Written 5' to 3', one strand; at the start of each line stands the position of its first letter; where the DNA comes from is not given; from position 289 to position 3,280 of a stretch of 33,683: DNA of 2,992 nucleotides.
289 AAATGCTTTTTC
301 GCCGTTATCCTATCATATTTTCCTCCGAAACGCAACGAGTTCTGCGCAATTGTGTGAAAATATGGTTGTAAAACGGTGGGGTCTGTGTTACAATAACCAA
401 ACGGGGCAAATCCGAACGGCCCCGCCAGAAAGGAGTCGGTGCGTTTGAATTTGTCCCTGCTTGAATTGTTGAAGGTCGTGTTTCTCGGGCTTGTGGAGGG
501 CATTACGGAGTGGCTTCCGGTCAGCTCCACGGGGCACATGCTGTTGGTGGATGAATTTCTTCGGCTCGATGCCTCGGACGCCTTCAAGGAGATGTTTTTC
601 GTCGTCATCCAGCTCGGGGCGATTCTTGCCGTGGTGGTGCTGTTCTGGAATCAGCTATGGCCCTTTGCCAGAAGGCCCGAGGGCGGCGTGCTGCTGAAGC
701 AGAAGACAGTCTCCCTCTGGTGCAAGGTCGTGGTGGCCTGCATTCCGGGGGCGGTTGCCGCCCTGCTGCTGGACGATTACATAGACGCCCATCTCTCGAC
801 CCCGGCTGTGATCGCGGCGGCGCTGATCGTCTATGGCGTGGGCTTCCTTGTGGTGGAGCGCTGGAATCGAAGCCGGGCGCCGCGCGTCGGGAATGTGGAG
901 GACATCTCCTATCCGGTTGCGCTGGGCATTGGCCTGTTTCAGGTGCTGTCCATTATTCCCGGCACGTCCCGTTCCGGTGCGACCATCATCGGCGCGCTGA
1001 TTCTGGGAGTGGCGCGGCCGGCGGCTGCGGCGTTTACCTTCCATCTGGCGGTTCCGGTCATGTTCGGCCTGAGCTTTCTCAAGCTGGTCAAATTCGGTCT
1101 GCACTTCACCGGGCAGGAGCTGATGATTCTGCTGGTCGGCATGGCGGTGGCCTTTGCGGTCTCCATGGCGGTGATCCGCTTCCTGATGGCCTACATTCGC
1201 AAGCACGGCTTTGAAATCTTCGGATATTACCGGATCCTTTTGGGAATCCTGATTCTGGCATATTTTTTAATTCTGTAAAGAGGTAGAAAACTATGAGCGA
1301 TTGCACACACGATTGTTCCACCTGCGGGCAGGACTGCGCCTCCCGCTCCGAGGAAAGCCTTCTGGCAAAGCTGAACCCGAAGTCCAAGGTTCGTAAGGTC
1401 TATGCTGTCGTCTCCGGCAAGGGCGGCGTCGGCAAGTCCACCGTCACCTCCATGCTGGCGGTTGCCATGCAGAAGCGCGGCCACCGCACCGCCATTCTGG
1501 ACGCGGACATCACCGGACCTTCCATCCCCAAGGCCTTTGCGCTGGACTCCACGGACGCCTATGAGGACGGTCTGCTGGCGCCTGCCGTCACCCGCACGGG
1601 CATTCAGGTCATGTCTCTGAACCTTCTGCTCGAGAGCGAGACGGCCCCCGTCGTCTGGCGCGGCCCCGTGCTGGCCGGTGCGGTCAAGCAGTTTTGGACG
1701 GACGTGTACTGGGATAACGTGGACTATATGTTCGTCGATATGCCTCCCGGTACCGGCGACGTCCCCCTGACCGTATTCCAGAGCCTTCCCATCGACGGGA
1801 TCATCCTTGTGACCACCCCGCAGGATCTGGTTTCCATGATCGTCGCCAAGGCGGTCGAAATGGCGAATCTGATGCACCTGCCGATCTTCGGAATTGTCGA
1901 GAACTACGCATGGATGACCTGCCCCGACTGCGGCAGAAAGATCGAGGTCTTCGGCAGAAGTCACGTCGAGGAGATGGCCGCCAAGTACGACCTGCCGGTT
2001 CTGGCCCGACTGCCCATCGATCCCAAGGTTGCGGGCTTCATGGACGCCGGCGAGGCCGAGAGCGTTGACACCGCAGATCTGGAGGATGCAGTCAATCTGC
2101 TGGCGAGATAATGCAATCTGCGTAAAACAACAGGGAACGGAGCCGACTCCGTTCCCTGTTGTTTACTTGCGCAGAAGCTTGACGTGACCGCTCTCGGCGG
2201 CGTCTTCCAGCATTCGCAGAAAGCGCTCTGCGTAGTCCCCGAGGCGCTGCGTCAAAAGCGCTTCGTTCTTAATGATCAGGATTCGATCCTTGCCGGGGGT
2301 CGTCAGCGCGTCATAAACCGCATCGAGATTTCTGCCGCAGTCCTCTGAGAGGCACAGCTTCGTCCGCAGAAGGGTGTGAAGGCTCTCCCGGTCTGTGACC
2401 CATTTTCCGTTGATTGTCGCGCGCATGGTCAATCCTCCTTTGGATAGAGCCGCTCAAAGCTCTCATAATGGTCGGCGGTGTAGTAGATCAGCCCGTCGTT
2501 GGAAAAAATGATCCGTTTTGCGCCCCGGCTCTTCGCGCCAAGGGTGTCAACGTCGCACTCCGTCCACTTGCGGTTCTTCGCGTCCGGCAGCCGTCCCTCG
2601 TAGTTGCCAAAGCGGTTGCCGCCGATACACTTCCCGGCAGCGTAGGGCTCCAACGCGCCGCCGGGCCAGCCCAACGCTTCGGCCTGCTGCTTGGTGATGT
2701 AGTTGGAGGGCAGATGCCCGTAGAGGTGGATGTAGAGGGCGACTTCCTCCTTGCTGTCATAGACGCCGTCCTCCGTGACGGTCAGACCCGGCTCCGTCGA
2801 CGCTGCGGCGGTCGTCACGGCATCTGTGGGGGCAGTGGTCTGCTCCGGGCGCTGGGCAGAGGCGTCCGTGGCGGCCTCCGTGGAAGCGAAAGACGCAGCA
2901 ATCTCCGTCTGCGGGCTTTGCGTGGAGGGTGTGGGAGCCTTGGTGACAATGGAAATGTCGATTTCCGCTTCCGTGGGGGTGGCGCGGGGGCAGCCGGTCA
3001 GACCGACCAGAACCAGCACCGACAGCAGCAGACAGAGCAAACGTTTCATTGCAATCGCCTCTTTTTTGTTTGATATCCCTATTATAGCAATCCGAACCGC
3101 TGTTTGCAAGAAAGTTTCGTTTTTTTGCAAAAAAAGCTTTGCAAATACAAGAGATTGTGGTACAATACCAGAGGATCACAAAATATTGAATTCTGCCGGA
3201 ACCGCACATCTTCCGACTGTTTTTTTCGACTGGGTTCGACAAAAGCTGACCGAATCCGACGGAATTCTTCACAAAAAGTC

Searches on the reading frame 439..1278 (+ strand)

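Call 59: search_protein_families(library=pfam, proteins=[window:439-1278:+], max_evalue=0.0001)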
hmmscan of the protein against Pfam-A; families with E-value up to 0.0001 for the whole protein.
window:439-1278:+ (279 aa): 2 families
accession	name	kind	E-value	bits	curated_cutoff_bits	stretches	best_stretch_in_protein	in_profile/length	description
PF02673.24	BacA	-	1.4e-81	274.5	33.4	1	14-271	2-257/257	Bacitracin resistance protein BacA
PF10277.15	Frag1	-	1.7e-05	24.9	30.3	1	53-174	59-175/220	Frag1/DRAM/Sfk1 family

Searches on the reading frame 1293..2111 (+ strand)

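Call 59: search_protein_families(library=pfam, proteins=[window:1293-2111:+], max_evalue=0.0001)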
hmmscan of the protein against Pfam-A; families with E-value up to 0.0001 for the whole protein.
window:1293-2111:+ (272 aa): 5 families
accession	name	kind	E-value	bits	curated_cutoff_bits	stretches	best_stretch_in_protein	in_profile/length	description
PF10609.15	ParA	-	2.8e-86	289.4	27.1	1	32-260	1-229/246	NUBPL iron-transfer P-loop NTPase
PF01656.29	CbiA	-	1.5e-11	44.8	25.4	1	38-79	2-43/125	CobQ/CobB/MinD/ParA nucleotide binding domain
PF13614.12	AAA_31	-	1.5e-06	28.7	27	1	35-73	2-40/177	AAA domain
PF02374.21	ArsA_ATPase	-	5.7e-06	26.2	24.3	1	38-72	4-38/305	Anion-transporting ATPase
PF03308.22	MeaB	-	2.1e-05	24.1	23.1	1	20-75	19-73/273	Methylmalonyl Co-A mutase-associated GTPase MeaB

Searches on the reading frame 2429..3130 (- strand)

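Call 59: search_protein_families(library=pfam, proteins=[window:2429-3130:-], max_evalue=0.0001)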
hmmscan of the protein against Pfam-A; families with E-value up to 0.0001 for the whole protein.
window:2429-3130:- (233 aa): 1 family
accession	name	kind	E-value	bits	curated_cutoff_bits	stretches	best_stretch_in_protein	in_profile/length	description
PF00545.25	Ribonuclease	-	1.9e-20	73.7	24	1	131-228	5-97/98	ribonuclease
